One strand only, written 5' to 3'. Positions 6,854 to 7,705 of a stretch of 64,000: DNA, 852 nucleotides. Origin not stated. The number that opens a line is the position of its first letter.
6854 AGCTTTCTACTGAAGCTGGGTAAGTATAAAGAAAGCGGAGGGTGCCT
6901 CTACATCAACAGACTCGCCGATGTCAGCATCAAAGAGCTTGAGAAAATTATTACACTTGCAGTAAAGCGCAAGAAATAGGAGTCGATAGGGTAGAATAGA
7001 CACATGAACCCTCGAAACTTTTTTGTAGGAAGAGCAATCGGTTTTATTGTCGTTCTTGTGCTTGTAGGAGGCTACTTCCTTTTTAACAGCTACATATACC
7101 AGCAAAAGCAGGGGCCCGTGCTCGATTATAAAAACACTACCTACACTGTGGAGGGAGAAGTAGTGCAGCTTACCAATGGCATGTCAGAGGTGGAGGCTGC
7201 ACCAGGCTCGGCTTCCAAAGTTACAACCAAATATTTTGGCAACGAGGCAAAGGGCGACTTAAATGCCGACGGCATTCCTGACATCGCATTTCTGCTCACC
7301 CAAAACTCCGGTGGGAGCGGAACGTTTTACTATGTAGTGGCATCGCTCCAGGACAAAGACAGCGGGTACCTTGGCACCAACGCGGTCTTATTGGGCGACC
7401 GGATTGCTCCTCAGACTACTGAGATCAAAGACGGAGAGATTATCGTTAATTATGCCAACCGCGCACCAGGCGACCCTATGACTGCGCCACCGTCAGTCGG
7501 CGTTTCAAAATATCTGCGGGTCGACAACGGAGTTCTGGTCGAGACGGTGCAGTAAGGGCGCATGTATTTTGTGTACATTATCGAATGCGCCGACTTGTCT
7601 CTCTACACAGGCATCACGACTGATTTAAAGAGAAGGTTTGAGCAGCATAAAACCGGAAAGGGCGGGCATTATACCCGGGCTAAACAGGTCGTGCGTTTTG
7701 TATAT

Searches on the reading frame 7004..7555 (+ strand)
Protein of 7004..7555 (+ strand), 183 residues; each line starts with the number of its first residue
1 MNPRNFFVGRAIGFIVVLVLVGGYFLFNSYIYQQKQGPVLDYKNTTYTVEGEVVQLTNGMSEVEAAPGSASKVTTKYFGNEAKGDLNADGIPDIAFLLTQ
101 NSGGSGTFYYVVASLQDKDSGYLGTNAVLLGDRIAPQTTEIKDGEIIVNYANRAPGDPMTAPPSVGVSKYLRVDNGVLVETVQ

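Call 107: search_solved_structures(query=window:7004-7555:+, max_evalue=0.01)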
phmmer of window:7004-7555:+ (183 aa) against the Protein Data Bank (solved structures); distinct sequences matched with E-value up to 0.01: 0.
